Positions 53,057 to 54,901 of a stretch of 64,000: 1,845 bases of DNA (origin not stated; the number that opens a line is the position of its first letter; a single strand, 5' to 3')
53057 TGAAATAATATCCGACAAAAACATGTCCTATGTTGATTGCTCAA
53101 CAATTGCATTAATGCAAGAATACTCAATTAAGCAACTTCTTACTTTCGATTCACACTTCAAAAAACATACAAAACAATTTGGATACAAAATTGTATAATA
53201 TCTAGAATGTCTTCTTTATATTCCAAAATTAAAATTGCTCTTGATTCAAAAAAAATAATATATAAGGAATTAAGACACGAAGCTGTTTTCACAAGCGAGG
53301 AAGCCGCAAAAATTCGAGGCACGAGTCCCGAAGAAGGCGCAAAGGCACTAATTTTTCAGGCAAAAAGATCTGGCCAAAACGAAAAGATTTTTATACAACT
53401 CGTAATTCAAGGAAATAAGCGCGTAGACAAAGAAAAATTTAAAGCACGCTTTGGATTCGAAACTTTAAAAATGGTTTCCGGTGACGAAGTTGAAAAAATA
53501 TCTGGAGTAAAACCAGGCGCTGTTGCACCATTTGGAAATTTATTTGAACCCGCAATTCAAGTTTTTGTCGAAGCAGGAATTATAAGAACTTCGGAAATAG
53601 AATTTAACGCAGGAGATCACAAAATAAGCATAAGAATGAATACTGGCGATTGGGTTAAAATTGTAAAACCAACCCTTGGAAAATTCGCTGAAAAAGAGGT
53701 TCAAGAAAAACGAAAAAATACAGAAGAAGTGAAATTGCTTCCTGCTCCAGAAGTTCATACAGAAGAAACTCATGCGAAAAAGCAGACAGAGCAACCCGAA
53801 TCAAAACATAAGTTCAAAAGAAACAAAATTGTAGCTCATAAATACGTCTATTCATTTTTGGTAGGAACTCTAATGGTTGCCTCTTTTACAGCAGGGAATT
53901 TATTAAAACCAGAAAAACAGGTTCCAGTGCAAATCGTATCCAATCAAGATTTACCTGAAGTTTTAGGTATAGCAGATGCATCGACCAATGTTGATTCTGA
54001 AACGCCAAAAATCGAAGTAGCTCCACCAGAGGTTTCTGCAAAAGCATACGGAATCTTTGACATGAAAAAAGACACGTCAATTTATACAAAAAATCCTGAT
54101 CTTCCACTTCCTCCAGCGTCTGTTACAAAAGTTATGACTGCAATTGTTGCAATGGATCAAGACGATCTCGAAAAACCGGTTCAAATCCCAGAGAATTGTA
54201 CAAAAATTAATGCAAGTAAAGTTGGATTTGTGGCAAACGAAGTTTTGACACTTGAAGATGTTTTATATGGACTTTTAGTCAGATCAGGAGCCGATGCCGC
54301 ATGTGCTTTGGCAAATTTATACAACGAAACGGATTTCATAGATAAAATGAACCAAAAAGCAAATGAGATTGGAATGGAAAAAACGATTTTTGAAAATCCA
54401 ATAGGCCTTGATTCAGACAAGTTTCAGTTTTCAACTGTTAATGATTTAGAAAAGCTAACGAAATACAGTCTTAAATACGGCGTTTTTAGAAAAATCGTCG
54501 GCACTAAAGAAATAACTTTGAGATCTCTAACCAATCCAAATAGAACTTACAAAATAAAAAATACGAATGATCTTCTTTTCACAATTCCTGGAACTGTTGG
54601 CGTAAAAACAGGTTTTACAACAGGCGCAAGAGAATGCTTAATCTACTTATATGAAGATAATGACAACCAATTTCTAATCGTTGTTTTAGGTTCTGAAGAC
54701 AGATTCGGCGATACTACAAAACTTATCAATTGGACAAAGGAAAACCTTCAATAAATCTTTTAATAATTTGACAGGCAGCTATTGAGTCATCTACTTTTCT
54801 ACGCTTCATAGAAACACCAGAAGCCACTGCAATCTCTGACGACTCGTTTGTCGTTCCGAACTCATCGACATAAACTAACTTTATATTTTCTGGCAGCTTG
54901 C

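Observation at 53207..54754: Unusual fusion of a YbaK/ProX-like tRNA-deacylase domain, a transmembrane anchor and a PBP5-type D-Ala-D-Ala carboxypeptidase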

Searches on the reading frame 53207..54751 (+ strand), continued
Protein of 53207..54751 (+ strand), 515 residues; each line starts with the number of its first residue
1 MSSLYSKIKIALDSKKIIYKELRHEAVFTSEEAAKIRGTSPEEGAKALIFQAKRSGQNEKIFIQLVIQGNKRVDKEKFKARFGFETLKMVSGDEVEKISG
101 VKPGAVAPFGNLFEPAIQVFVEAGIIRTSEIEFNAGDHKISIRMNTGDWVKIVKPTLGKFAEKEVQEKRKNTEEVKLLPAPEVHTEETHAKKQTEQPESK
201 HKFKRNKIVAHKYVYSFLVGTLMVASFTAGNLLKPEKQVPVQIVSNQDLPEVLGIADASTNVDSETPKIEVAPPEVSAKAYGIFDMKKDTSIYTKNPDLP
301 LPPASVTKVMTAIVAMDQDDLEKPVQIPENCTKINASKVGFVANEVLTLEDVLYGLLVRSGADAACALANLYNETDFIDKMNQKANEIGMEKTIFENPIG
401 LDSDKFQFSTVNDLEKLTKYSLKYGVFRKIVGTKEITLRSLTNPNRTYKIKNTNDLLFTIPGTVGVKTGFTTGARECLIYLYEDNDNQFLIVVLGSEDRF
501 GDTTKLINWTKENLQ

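Call 20: find_encoding_contigs(protein=P0008, flank=6000, max_places=2)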
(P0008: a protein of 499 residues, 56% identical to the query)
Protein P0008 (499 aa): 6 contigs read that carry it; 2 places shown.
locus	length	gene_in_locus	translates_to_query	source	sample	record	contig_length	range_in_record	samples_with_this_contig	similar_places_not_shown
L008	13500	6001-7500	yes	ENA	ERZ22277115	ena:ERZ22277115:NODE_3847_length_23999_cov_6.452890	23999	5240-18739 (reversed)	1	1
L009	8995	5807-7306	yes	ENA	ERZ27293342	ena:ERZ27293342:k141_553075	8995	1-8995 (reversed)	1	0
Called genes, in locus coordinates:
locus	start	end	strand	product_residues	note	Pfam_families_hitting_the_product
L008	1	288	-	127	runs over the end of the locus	PF01850:PIN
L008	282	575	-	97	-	PF04014:MazE_antitoxin (weak)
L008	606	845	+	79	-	-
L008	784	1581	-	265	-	PF08843:AbiEii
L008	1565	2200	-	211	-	-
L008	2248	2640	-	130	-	PF01850:PIN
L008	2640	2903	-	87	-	PF02604:PhdYeFM_antitox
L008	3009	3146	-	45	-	-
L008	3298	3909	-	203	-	PF08843:AbiEii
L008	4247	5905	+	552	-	PF01368:DHH, PF02272:DHHA1, PF17768:RecJ_OB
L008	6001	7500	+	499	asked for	PF04073:tRNA_edit, PF00768:Peptidase_S11, PF13354:Beta-lactamase2 (faint)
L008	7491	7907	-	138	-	PF03652:RuvX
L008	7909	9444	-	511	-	-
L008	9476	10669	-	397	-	-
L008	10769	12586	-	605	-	PF01411:tRNA-synt_2c, PF07973:tRNA_SAD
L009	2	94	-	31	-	?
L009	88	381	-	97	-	PF04014:MazE_antitoxin (weak)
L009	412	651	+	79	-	-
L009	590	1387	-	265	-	PF08843:AbiEii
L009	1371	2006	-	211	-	-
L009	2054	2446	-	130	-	PF01850:PIN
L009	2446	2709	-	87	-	PF02604:PhdYeFM_antitox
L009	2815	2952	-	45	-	-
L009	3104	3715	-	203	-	PF08843:AbiEii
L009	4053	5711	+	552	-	PF01368:DHH, PF02272:DHHA1, PF17768:RecJ_OB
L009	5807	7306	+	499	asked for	PF04073:tRNA_edit, PF00768:Peptidase_S11, PF13354:Beta-lactamase2 (faint)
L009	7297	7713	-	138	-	PF03652:RuvX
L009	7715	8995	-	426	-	?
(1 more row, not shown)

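Call 21: find_encoding_contigs(protein=P0016, flank=6000, max_places=2)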
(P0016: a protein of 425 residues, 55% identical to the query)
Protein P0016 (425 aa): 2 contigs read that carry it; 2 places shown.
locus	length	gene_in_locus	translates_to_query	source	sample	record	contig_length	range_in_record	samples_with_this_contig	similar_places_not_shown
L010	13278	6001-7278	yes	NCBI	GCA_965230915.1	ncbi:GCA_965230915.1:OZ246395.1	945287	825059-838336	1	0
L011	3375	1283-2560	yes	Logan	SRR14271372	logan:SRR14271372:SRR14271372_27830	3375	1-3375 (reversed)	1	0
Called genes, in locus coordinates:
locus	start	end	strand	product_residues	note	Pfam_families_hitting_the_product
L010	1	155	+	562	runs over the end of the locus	PF01368:DHH, PF02272:DHHA1, PF17768:RecJ_OB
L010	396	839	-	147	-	-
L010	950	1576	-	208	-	-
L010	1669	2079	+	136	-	-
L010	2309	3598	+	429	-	PF01336:tRNA_anti-codon, PF00152:tRNA-synt_2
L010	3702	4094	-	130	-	PF13473:Cupredoxin_1, PF00127:Copper-bind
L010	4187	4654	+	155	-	PF22381:Staph_reg_Sar_Rot (weak), PF01047:MarR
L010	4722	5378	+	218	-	PF02469:Fasciclin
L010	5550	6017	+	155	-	PF04073:tRNA_edit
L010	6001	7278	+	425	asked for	PF00768:Peptidase_S11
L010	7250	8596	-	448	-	PF00929:RNase_T, PF01541:GIY-YIG, PF27096:UvrC_M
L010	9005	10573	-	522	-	PF13231:PMT_2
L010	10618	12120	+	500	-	-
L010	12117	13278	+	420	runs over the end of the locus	-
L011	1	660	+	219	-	?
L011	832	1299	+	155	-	PF04073:tRNA_edit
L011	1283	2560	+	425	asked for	PF00768:Peptidase_S11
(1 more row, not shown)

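Call 52: predict_structure(alignment_id=A3)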
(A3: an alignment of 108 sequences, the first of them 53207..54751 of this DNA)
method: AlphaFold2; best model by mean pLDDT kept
length: 515 residues; sequences in the alignment: 108
mean_pLDDT: 84.9   pTM: 0.61
mean pLDDT of the five models: 84.9, 84.3, 83.5, 83.4, 83.2
residues with pLDDT >= 90: 376; 70-90: 37; 50-70: 24; < 50: 78
segments of 3 or more residues with pLDDT < 50: 181-215, 226-261
pLDDT, mean of each block of 10 residues (from residue 1): 91 98 93 89 94 94 97 95 95 97 97 98 92 96 96 94 74 52 39 33 35 47 47 35 32 37 65 96 96 97 97 97 98 97 98 98 98 93 96 96 90 98 96 98 98 95 92 97 96 98 97 88
secondary structure, 60 per line:
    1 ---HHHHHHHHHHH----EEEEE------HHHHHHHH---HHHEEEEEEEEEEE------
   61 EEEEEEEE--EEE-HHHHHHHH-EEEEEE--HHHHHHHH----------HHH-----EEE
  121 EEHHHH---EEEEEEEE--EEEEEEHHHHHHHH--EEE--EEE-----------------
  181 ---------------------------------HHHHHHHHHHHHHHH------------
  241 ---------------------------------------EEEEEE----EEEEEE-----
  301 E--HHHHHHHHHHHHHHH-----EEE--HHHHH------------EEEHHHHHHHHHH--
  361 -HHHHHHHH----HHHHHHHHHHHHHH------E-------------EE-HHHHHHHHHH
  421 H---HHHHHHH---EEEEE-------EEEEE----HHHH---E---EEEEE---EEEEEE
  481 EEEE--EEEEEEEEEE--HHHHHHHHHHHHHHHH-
elements in order: H4-14 E19-23 H30-37 E44-54 E61-68 E71-73 H75-82 E84-89 H92-99 E118-122 H123-126 E130-137 E140-145 H146-153 E156-158 E161-163 H214-228 E280-285 E290-295 H304-318 E324-326 H329-333 E346-348 H349-358 H362-369 H374-387 H411-421 H425-431 E435-439 E447-451 H456-459 E467-471 E475-484 E487-496 H499-514
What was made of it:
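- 53843..53905 (+): Single transmembrane signal-anchor (res ~213-233), N-in. AlphaFold2 helix at 214-228 (call 52).
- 53906..54007 (+): Extracytoplasmic disordered stalk (res 234-267). pLDDT <50 for residues 226-261 (call 52).
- Checked: AlphaFold2 models a lone helix at 214-228 between two disordered stretches and two confident domains (pLDDT >90 for 1-165 and 270-515) (call 52).
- Structure: two confident globular domains are joined by disordered segments and one helix (call 52). The two domains are separated by a membrane and about 90 disordered residues, with no predicted contact (call 52). The linker is long and disordered (call 52).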

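Call 57: search_protein_families(library=ncbifam, proteins=[L001:4216-5511:+], max_evalue=1e-10)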
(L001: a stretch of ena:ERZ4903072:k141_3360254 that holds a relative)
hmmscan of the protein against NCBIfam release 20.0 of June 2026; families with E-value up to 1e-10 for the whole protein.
L001:4216-5511:+ (432 aa): 14 families
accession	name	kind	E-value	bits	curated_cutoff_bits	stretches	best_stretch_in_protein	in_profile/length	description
NF003483.0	PRK05159.1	equivalog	5.2e-139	463.9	353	1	2-432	3-438/438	aspartate--tRNA(Asn) ligase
TIGR00458.1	aspS_nondisc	equivalog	3.9e-113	378.7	368.4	1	12-432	9-428/428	aspartate--tRNA(Asn) ligase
NF003037.0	PRK03932.1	equivalog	3.3e-67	227.4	414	1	7-431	6-450/451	asparagine--tRNA ligase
TIGR00457.1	asnS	equivalog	4.7e-60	203.7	342.6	1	6-430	7-453/455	asparagine--tRNA ligase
NF001750.0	PRK00476.1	equivalog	9.7e-57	192.6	443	1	9-285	11-285/590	aspartate--tRNA ligase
TIGR00459.1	aspS_bact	equivalog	3.2e-51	174.4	373.85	1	3-286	3-281/586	aspartate--tRNA ligase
NF009460.0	PRK12820.1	equivalog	2.4e-33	115.2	1379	1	3-285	22-313/723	bifunctional aspartyl-tRNA synthetase/aspartyl/glutamyl-tRNA amidotransferase subunit C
NF001756.1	PRK00484.1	subfamily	4.8e-33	114.6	468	1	10-424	46-483/488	lysine--tRNA ligase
NF005052.0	PRK06462.1-1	equivalog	3.8e-30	105.1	368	1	116-425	28-345/353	asparagine synthetase A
NF005054.0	PRK06462.1-4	equivalog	1.5e-28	99.8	309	1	125-425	13-310/318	asparagine synthetase A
TIGR00499.1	lysS_bact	equivalog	2.1e-28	99.2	427.6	1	10-296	48-335/496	lysine--tRNA ligase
NF002821.0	PRK02983.1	equivalog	3.6e-18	65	742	1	8-230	652-872/1102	bifunctional lysylphosphatidylglycerol synthetase/lysine--tRNA ligase LysX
NF009101.0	PRK12445.1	subfamily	4.5e-14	51.9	1026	0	13-286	63-336/505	lysine--tRNA ligase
TIGR00462.1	genX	equivalog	7.7e-13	48.6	286.9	1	143-420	7-301/304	EF-P lysine aminoacylase EpmA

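Call 59: fold_search(model_id=the predicted structure, library=pdb)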
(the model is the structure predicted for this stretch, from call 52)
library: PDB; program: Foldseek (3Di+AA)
matches with E <= 10: 1184; with E <= 0.001: 735
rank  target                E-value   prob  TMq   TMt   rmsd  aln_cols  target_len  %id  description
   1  3mfd_A                2.0e-22  1.00  0.44  0.69   2.0       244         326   33  The Structure of the Beta-lactamase superfamily domain of D-alanyl-D-alanine carboxypeptidase from Bacillus subtilis (released 2010-05-19)
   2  3mfd_B                3.1e-22  1.00  0.44  0.74   1.5       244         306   32  The Structure of the Beta-lactamase superfamily domain of D-alanyl-D-alanine carboxypeptidase from Bacillus subtilis (released 2010-05-19)
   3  1skf                  4.1e-22  1.00  0.45  0.87   1.6       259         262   32  CRYSTAL STRUCTURE OF THE STREPTOMYCES K15 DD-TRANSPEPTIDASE (released 1999-08-20)
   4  1es3                  1.6e-21  1.00  0.44  0.86   1.8       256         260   32  C98A mutant of streptomyces K15 DD-transpeptidase (released 2000-05-03)
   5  1es4                  3.2e-21  1.00  0.44  0.86   1.9       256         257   31  C98N mutant of streptomyces K15 DD-transpeptidase (released 2000-05-03)
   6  1es5                  3.8e-21  1.00  0.44  0.87   1.6       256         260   32  S216A MUTANT OF STREPTOMYCES K15 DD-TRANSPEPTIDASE (released 2000-05-03)
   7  4p0m                  4.8e-21  1.00  0.45  0.86   2.3       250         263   27  Crystal structure of an evolved putative penicillin-binding protein homolog, Rv2911, from Mycobacterium tuberculosis (released 2014-03-12)
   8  4k91_A                5.1e-21  1.00  0.43  0.63   2.2       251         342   28  Crystal structure of Penicillin-Binding Protein 5 (PBP5) from Pseudomonas aeruginosa in apo state (released 2013-09-25)
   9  1es2                  5.4e-21  1.00  0.45  0.87   1.5       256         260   32  S96A mutant of streptomyces K15 DD-transpeptidase (released 2000-05-03)
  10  1esi                  7.1e-21  1.00  0.44  0.85   1.8       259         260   32  R248L MUTANT OF STREPTOMYCES K15 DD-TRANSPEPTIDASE (released 2000-05-03)
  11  4ppr                  2.1e-20  1.00  0.45  0.77   2.1       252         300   28  Crystal structure of Mycobacterium tuberculosis D,D-peptidase Rv3330 in complex with meropenem (released 2014-11-05)
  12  4rye_A                2.2e-20  1.00  0.44  0.84   2.3       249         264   27  The crystal structure of D-ALANYL-D-ALANINE CARBOXYPEPTIDASE from Mycobacterium tuberculosis H37Rv (released 2015-01-28)
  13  1j9m                  3.3e-20  1.00  0.43  0.86   1.9       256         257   31  K38H mutant of Streptomyces K15 DD-transpeptidase (released 2001-06-13)
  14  4k91_B                7.4e-20  1.00  0.43  0.64   2.2       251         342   28  Crystal structure of Penicillin-Binding Protein 5 (PBP5) from Pseudomonas aeruginosa in apo state (released 2013-09-25)
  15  5tr7_A                2.3e-19  1.00  0.43  0.84   2.7       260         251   26  Crystal structure of a putative D-alanyl-D-alanine carboxypeptidase from Vibrio cholerae O1 biovar eltor str. N16961 (released 2016-11-09)
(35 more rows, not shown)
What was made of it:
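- On Peptidase S11 / low-molecular-weight PBP (Pfam PF00768): Fold TM-score is up to 0.87 to K15 (call 59).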

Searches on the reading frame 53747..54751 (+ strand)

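Call 3: search_protein_families(library=pfam, proteins=[window:53747-54751:+], max_evalue=1)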
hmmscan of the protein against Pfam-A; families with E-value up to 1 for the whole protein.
window:53747-54751:+ (335 aa): 4 families
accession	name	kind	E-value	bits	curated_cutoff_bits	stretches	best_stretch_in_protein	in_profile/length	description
PF00768.25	Peptidase_S11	-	3.2e-42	145.1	27.6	1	91-316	5-237/239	D-alanyl-D-alanine carboxypeptidase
PF13354.11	Beta-lactamase2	-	0.00013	21.9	22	1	113-220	13-122/214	Beta-lactamase enzyme family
PF02113.21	Peptidase_S13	-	0.0019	17.5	22.8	1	94-138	12-58/444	D-Ala-D-Ala carboxypeptidase 3 (S13) family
PF16209.10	PhoLip_ATPase_N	-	0.073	13.2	29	1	15-43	6-35/67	Phospholipid-translocating ATPase N-terminal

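Call 4: search_protein_families(library=ncbifam, proteins=[window:53747-54751:+], max_evalue=1)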
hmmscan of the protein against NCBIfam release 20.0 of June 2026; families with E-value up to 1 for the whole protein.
window:53747-54751:+ (335 aa): 7 families
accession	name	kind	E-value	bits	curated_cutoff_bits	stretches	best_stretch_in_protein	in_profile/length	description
NF008668.0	PRK11669.1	equivalog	7.9e-32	110.6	294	1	85-329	30-279/316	D-alanyl-D-alanine endopeptidase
NF007445.0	PRK10001.1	equivalog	3.7e-20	72.1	765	1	90-330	31-281/400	serine-type D-Ala-D-Ala carboxypeptidase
NF008489.0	PRK11397.1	equivalog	1.2e-19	70.3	610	1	77-334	16-283/389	serine-type D-Ala-D-Ala carboxypeptidase DacD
NF000471.1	vanY_of_D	exception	1.2e-17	64.2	625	1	18-329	12-350/354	transpeptidase-like D-Ala-D-Ala carboxypeptidase VanY-D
NF038258.2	PBP4_Staph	exception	3.9e-12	45.7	500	1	112-227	54-180/366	penicillin-binding protein PBP4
NF008059.0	PRK10793.1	equivalog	4.8e-12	45.3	694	1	89-329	37-287/403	D-alanyl-D-alanine carboxypeptidase DacA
NF038273.1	strep_PBP3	exception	4.9e-09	35.7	490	1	95-330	25-288/407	D-alanyl-D-alanine carboxypeptidase PBP3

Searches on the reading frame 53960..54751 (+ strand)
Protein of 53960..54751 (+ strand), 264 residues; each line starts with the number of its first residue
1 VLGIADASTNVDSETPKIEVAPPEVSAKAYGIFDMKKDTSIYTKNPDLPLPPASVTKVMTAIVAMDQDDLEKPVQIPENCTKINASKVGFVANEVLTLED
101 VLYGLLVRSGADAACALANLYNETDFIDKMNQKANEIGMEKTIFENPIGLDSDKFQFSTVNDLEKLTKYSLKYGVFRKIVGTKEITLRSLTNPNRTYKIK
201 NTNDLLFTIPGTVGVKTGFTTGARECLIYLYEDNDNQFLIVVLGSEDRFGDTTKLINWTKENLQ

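Call 41: search_solved_structures(query=window:53960-54751:+, max_evalue=0.00001, show_alignments=2)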
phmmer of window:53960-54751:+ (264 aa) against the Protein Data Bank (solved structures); distinct sequences matched with E-value up to 0.00001: 35.
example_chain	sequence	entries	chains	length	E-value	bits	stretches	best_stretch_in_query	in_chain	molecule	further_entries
3mfd_A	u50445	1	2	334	2.2e-33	118.9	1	24-263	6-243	D-alanyl-D-alanine carboxypeptidase dacB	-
1es3_A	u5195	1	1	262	1.2e-27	100.2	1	33-258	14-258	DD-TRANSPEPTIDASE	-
1es5_A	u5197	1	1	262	4.1e-27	98.4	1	33-258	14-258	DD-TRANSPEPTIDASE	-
1skf_A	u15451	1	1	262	4.1e-27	98.4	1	33-258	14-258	D-ALANYL-D-ALANINE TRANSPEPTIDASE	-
1es4_A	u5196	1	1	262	8.4e-27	97.4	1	33-258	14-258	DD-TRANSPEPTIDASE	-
1es2_A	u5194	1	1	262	1.1e-26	97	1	33-258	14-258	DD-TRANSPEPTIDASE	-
1esi_A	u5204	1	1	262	1.5e-26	96.5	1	33-257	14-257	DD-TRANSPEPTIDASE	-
1j9m_A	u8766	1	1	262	2.7e-26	95.7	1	33-258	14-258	DD-transpeptidase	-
6azi_A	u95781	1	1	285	1.3e-23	87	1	14-260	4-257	D-alanyl-D-alanine endopeptidase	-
4ppr_A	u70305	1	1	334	1.4e-22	83.5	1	18-241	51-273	Penicillin-binding protein DacB1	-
6muq_A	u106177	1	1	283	2.2e-22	82.9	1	21-260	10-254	Murein-DD-endopeptidase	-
6osu_A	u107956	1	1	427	1.8e-21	79.9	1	21-168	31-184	D-alanyl-D-alanine carboxypeptidase (Penicillin binding protein) family protein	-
5zqa_A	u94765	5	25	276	4.6e-21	78.6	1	25-256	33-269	Lmo2812 protein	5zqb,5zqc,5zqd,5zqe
4k91_A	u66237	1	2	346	8.8e-21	77.6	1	20-257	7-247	D-ala-D-ala-carboxypeptidase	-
4rye_A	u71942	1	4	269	1.8e-20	76.6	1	16-232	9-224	D-alanyl-D-alanine carboxypeptidase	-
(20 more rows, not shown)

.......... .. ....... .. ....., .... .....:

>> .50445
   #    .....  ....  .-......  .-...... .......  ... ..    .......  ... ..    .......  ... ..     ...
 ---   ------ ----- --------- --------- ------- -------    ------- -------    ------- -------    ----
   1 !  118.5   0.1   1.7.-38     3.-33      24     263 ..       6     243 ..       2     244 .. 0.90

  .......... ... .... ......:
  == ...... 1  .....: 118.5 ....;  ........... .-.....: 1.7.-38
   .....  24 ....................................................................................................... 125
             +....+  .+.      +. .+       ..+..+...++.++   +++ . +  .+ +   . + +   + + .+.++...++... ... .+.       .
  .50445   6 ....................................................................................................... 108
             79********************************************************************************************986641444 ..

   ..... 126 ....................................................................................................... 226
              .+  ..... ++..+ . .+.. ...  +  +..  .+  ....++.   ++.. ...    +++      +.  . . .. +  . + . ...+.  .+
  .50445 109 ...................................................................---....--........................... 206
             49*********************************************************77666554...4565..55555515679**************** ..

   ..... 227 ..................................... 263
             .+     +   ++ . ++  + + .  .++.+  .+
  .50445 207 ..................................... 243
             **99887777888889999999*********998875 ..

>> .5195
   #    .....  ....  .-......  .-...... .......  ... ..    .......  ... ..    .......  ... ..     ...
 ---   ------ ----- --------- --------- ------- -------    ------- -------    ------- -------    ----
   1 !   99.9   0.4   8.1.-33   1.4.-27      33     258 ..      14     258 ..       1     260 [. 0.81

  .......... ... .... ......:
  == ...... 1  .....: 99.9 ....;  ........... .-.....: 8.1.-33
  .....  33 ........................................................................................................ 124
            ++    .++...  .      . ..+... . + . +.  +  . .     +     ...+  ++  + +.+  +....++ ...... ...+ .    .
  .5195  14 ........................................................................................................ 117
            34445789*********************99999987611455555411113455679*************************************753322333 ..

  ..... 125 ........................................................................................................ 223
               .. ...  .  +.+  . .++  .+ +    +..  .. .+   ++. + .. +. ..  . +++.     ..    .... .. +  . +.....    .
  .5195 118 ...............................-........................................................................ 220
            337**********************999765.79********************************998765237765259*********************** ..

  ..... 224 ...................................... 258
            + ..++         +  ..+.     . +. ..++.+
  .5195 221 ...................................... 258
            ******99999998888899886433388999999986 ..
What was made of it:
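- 54119..54130 (+): S305-V-T-K308 (SxxK, nucleophile Ser and Lys). Aligned with the SxxK motifs of DacB and K15 (call 41).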
